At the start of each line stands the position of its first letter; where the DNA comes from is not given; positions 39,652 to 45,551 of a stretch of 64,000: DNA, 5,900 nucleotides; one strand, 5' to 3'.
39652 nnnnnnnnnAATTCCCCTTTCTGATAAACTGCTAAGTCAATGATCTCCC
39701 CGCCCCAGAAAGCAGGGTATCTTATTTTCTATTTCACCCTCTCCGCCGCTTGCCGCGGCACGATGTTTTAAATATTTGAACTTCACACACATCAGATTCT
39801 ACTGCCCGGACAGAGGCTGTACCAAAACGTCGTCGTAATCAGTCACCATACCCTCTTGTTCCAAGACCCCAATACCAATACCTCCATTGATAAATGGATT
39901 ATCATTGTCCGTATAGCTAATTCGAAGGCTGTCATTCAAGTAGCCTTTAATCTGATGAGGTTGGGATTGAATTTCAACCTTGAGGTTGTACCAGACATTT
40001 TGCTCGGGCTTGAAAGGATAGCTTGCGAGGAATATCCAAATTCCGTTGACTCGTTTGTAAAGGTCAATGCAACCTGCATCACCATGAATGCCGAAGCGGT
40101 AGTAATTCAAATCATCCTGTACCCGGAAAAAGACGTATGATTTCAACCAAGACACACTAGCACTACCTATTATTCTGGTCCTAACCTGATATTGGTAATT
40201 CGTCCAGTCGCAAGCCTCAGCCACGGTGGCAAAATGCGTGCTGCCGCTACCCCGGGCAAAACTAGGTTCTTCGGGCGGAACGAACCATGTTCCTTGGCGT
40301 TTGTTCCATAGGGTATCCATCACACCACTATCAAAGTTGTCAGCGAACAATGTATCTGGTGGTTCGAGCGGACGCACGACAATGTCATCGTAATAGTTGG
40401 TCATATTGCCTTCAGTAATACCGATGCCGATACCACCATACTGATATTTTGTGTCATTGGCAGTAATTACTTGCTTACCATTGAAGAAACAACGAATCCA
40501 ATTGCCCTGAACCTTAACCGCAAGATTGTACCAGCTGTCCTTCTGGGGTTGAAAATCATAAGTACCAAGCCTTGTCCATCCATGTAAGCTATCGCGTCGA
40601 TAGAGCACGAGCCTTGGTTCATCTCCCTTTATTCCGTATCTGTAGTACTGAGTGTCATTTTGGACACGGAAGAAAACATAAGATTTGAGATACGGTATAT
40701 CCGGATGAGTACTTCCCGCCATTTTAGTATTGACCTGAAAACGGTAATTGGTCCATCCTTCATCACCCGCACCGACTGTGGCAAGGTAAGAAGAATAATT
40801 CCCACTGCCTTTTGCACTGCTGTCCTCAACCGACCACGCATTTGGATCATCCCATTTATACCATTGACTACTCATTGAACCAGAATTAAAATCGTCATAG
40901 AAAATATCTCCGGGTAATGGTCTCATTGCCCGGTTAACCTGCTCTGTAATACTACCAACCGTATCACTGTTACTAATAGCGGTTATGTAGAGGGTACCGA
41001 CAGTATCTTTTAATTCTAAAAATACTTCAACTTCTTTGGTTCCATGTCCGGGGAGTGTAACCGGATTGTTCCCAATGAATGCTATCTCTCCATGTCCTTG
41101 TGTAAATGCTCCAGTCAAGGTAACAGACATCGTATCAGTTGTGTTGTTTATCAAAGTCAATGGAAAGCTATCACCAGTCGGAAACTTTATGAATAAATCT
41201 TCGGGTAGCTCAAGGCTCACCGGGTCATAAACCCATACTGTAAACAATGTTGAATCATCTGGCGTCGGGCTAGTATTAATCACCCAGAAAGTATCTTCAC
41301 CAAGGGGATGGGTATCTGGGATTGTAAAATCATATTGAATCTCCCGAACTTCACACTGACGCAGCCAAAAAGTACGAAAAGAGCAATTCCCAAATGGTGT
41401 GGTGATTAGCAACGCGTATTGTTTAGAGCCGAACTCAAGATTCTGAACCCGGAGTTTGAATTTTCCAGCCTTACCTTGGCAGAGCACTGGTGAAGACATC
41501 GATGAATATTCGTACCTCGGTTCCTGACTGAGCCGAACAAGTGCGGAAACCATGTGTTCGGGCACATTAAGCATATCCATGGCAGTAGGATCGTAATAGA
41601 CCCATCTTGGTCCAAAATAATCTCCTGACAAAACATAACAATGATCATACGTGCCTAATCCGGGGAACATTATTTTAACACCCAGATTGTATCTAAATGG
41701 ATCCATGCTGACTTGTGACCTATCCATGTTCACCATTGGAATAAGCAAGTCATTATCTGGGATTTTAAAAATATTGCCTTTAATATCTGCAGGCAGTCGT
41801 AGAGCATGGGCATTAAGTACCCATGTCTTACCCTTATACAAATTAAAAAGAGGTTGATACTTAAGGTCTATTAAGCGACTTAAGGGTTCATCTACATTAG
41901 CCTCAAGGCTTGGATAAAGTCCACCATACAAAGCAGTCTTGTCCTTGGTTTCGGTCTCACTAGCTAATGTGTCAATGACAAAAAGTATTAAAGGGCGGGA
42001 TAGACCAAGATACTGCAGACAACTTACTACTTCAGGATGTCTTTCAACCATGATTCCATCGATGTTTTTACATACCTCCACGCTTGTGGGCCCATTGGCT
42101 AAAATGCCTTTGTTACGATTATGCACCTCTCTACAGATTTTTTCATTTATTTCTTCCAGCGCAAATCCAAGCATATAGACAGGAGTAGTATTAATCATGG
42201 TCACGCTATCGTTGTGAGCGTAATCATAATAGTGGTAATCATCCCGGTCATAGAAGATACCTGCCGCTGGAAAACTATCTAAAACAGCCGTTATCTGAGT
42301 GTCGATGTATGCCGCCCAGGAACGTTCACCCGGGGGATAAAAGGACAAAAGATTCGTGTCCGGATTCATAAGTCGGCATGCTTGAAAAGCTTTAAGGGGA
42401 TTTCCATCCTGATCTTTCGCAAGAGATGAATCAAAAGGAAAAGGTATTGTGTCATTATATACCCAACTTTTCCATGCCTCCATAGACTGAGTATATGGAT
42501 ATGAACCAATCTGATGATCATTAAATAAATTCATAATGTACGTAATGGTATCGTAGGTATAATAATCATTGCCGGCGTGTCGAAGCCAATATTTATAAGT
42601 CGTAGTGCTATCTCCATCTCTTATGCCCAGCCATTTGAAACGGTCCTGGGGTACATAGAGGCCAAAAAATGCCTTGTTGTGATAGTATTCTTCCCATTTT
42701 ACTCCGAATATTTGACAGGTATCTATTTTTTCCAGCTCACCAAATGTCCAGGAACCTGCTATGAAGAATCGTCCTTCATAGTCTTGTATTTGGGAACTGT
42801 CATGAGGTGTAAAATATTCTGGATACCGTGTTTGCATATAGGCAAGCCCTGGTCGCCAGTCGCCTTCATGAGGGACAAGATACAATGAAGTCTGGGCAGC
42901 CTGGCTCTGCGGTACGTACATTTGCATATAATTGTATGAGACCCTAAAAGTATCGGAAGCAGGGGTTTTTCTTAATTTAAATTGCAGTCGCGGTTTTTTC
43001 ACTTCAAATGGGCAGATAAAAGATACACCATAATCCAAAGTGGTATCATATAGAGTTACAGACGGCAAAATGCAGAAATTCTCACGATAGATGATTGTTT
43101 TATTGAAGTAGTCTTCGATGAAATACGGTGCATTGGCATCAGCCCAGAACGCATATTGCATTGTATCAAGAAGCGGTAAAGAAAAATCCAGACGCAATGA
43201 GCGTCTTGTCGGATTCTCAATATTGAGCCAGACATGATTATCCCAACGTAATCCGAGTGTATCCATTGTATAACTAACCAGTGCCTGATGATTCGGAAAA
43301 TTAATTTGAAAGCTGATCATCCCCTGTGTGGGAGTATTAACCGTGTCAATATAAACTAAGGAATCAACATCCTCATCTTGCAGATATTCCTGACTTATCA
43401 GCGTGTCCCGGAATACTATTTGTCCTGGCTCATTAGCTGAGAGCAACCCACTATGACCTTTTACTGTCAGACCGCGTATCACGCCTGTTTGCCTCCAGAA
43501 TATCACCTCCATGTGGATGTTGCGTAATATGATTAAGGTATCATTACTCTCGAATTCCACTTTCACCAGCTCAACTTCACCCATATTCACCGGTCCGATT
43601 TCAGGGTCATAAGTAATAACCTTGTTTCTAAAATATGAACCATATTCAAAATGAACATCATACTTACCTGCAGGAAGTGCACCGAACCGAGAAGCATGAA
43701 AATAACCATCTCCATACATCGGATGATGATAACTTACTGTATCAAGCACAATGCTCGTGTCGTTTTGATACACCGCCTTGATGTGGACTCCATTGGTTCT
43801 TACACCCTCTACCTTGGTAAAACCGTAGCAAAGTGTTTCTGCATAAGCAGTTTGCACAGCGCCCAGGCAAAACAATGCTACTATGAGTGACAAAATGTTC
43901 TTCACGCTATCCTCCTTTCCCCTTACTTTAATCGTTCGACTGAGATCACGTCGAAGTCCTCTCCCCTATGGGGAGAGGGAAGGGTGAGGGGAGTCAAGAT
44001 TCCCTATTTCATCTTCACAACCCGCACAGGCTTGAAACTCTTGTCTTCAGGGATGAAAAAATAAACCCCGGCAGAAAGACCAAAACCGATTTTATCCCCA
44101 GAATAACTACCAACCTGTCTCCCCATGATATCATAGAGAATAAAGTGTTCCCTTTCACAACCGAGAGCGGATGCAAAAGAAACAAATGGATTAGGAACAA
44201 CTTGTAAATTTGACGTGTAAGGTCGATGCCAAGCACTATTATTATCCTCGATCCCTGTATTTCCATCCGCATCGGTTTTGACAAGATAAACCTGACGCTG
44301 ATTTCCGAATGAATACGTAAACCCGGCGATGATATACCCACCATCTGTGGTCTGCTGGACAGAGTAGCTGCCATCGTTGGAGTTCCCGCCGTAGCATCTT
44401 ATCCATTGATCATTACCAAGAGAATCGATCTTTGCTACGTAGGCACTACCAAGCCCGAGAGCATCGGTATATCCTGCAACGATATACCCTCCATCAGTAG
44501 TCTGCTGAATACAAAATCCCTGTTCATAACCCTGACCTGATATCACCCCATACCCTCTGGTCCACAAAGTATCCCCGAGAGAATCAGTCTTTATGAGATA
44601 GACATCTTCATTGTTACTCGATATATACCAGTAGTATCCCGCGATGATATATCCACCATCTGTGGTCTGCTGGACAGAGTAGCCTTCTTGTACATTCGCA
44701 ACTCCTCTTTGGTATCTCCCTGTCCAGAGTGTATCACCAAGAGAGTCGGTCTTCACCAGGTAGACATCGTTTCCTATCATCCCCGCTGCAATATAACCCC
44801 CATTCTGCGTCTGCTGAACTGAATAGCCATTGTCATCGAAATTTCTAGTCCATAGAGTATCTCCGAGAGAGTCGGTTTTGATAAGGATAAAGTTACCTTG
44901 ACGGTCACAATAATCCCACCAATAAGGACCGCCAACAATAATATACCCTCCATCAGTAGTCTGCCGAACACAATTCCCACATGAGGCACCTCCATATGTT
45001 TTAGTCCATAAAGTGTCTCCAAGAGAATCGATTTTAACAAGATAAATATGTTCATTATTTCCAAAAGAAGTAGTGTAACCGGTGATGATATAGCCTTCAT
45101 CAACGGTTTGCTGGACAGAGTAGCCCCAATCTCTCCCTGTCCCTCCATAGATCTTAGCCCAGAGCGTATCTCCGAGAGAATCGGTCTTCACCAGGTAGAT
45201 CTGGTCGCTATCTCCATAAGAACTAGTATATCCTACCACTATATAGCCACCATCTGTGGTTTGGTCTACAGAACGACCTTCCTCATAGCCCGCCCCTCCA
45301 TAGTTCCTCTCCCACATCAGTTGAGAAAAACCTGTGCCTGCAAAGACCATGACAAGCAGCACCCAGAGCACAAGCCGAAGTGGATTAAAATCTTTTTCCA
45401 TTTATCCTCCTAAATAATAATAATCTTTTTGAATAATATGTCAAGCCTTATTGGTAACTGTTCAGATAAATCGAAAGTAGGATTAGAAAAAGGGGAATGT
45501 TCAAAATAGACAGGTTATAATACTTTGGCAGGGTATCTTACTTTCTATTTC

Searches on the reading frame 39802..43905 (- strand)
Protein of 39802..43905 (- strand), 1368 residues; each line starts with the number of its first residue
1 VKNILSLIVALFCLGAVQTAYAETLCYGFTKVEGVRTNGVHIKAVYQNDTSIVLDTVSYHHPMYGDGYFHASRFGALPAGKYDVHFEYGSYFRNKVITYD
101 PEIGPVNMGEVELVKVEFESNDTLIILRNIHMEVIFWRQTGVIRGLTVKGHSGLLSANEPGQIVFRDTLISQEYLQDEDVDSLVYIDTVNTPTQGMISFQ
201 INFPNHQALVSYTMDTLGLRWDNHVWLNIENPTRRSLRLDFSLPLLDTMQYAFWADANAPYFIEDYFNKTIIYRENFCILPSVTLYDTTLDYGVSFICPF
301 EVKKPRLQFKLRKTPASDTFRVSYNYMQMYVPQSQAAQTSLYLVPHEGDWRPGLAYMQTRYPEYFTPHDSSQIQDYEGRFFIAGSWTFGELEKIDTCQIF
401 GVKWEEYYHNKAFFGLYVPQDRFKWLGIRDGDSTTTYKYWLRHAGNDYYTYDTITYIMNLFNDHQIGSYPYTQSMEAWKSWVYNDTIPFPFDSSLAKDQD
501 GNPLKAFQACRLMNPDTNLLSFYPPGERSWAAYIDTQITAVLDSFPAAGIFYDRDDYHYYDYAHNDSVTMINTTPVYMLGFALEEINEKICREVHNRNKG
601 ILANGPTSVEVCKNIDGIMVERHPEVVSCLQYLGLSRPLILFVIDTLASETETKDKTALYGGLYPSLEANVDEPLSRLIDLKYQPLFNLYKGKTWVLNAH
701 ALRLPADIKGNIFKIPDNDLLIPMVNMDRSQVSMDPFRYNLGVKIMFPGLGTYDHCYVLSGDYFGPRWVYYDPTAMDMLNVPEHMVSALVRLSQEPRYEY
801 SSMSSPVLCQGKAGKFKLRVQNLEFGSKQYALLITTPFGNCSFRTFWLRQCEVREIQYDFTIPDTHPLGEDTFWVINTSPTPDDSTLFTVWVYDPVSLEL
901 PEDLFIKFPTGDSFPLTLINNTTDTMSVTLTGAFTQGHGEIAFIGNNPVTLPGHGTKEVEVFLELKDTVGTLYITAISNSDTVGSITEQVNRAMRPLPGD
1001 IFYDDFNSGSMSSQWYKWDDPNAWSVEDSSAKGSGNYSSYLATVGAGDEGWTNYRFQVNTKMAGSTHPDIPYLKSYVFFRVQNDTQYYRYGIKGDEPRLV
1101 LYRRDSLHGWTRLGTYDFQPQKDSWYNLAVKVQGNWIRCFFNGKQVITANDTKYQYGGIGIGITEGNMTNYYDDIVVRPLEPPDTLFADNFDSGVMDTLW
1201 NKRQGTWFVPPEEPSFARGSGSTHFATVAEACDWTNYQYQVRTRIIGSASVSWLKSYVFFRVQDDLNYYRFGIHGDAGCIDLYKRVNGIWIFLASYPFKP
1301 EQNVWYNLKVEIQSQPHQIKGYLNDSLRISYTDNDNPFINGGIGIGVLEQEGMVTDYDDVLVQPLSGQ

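Call 52: search_protein_families(library=pfam, proteins=[window:39802-43905:-], max_evalue=0.00001)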
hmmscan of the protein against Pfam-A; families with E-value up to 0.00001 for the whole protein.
window:39802-43905:- (1368 aa): 1 family
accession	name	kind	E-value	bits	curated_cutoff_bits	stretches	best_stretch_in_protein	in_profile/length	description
PF06439.18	3keto-disac_hyd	-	6.5e-10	39.8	26.8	1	1006-1177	6-186/187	3-keto-disaccharide hydrolase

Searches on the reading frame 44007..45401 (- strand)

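Call 52: search_protein_families(library=pfam, proteins=[window:44007-45401:-], max_evalue=0.00001)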
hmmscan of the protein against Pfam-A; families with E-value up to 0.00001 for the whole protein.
window:44007-45401:- (465 aa): 1 family
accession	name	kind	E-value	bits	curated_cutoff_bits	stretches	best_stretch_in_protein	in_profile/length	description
PF17164.10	DUF5122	-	2.4e-06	28.1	27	0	353-381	3-31/36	Domain of unknown function (DUF5122) beta-propeller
